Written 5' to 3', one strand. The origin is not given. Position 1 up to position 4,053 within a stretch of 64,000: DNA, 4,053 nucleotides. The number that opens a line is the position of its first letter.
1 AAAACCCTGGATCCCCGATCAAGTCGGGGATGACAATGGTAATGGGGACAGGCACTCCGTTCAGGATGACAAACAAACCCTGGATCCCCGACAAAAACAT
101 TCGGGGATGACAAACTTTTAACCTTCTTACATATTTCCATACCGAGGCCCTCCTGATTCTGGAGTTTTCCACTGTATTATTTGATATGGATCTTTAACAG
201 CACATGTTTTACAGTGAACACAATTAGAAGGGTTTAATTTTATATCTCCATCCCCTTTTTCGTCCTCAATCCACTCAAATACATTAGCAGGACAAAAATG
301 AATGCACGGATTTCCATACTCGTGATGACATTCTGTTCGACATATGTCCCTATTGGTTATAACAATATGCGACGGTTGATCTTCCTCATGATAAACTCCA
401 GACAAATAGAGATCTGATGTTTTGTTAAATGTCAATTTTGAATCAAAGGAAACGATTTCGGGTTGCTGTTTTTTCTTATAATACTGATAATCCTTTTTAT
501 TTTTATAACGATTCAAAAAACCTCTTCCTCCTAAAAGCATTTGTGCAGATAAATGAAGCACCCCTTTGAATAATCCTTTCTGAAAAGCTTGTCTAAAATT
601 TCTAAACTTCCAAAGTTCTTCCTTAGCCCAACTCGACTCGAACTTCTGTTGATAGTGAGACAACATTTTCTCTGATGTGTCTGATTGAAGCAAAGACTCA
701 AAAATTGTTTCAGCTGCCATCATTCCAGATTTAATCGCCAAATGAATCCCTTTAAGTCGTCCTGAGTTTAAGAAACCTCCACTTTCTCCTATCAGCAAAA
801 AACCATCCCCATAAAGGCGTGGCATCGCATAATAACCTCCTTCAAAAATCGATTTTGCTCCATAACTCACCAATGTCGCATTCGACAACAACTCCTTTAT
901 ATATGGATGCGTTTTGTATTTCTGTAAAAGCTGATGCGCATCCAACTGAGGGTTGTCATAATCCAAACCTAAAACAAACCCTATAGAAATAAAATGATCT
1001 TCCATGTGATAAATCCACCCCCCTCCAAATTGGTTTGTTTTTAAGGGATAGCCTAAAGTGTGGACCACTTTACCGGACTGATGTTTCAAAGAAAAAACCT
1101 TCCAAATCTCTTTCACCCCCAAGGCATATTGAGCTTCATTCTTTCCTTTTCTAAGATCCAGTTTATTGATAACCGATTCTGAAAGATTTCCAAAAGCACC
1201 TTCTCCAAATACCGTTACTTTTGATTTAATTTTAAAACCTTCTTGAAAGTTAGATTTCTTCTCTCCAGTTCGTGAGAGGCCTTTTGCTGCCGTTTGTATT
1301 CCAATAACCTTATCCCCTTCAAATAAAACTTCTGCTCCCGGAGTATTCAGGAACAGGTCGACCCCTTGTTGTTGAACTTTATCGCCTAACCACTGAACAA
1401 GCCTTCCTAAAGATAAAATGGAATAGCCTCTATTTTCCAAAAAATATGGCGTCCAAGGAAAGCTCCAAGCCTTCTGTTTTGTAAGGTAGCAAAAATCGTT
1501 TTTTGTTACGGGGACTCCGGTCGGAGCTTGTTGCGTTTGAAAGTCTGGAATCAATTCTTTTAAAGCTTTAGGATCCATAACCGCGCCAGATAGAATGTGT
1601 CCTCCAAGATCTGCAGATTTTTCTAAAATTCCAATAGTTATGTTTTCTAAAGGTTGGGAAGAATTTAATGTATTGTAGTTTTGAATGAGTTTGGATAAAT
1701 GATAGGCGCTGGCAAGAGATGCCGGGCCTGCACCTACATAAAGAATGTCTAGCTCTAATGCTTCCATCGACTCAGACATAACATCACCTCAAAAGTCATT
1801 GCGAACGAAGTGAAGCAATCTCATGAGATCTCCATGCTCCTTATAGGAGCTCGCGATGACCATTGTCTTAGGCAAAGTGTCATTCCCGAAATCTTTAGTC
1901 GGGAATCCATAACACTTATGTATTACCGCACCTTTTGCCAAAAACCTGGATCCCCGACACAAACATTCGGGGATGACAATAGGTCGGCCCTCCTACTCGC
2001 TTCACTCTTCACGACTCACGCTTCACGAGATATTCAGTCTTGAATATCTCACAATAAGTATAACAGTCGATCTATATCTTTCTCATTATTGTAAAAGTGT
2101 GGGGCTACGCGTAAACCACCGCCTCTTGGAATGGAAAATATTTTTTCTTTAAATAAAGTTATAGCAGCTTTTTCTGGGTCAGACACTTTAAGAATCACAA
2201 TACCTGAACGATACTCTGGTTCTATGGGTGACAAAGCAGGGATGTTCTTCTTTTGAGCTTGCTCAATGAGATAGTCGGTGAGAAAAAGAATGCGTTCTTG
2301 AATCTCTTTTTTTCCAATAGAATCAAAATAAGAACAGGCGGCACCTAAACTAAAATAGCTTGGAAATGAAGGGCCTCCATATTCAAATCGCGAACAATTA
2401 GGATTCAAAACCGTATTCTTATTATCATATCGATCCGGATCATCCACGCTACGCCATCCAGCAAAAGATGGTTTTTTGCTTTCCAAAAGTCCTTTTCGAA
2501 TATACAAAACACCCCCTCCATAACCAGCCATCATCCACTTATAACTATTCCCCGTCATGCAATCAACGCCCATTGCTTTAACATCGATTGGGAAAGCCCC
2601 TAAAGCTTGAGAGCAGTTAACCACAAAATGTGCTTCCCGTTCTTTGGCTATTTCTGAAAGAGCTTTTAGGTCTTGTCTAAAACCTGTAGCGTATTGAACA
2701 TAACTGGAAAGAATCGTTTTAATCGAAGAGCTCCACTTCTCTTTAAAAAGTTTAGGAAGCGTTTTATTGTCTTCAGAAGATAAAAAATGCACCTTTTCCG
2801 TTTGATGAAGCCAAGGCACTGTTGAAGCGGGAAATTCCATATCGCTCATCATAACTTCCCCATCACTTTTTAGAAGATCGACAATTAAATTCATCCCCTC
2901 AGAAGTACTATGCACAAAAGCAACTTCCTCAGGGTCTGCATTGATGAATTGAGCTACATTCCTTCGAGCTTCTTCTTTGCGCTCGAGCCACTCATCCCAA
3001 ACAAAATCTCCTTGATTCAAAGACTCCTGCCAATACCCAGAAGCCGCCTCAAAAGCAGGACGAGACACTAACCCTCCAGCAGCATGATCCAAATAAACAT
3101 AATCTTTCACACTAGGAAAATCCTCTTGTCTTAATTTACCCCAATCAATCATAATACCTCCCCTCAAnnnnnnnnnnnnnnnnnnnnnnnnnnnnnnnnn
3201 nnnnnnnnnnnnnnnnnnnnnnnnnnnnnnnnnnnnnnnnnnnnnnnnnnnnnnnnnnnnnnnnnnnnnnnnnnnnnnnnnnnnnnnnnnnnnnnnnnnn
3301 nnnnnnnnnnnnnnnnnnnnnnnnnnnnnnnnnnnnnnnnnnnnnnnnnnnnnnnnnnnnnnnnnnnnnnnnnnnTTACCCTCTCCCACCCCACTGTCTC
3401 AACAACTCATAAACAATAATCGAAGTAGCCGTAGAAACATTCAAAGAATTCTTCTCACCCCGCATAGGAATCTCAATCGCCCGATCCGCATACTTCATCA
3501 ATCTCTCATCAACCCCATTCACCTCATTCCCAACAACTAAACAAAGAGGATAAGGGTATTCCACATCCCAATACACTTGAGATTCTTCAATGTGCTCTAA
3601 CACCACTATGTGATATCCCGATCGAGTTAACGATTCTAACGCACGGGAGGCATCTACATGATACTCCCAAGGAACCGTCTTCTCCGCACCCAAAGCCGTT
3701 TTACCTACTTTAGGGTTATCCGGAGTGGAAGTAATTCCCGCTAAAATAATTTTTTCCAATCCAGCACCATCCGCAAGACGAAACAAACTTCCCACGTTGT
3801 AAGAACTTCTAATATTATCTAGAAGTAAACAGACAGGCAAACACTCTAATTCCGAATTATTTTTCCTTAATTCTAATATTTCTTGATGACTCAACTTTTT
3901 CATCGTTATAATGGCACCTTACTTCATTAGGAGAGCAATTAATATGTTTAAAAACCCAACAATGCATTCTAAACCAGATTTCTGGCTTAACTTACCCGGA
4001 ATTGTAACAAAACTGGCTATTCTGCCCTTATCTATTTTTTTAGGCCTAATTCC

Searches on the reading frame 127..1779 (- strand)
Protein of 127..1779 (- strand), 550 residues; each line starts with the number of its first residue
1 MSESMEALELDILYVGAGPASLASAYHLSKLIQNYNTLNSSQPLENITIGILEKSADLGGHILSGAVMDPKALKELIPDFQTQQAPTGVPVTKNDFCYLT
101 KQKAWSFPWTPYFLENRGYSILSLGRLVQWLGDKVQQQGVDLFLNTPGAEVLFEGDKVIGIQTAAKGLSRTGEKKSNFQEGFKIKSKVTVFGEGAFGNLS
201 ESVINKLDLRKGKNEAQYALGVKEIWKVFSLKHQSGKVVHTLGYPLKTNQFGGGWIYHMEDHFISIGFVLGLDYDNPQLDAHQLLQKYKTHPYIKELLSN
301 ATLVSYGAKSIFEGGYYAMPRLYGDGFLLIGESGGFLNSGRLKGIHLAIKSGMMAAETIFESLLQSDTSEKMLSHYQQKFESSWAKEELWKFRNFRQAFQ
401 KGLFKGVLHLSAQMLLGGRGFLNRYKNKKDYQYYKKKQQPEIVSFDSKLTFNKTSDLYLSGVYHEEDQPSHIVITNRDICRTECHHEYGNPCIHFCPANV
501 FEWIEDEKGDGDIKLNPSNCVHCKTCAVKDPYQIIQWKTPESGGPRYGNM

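Call 80: search_protein_families(library=pfam, proteins=[window:127-1779:-], max_evalue=0.001)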
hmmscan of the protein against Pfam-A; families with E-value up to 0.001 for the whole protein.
window:127-1779:- (550 aa): 3 families
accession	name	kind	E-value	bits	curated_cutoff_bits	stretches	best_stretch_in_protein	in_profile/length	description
PF21162.3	ETFQO_UQ-bd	-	1.1e-33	116.1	27.7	1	218-311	1-96/96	ETF-QO, ubiquinone-binding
PF05187.19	Fer4_ETF_QO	-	7.4e-32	110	24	1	448-547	2-103/104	Electron transfer flavoprotein-ubiquinone oxidoreductase, 4Fe-4S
PF12838.12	Fer4_7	-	0.0004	21.2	27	1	491-527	7-45/52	4Fe-4S dicluster domain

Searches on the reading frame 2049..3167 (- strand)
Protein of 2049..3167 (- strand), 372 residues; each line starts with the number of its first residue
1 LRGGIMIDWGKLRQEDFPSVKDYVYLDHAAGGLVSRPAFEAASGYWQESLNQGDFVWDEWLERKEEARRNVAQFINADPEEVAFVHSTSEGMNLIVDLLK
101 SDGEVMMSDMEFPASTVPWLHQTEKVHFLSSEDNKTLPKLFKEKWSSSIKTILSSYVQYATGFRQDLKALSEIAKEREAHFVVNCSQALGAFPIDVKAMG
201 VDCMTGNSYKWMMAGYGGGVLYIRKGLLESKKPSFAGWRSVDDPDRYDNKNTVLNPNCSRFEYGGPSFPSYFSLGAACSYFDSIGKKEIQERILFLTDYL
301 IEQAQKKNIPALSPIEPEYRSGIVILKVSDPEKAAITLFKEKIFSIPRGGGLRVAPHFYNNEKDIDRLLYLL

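Call 14: search_protein_families(library=pfam, proteins=[window:2049-3167:-])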
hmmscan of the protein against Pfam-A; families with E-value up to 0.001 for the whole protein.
window:2049-3167:- (372 aa): 2 families
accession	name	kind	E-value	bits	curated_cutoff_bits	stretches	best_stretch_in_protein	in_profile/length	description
PF00266.25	Aminotran_5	-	1.3e-39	136.7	21.5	1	24-334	1-322/371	Aminotransferase class-V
PF22580.2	KYNU_C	-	0.00021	21.7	27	1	289-369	1-87/90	Kynureninase C-terminal domain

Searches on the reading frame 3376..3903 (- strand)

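Call 14: search_protein_families(library=pfam, proteins=[window:3376-3903:-])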
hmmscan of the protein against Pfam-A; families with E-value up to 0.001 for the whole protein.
window:3376-3903:- (175 aa): 1 family
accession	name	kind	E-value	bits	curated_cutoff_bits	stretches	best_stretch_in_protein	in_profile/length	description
PF00588.24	SpoU_methylase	-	1.7e-35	122.7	29.7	1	24-165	2-142/142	SpoU rRNA Methylase family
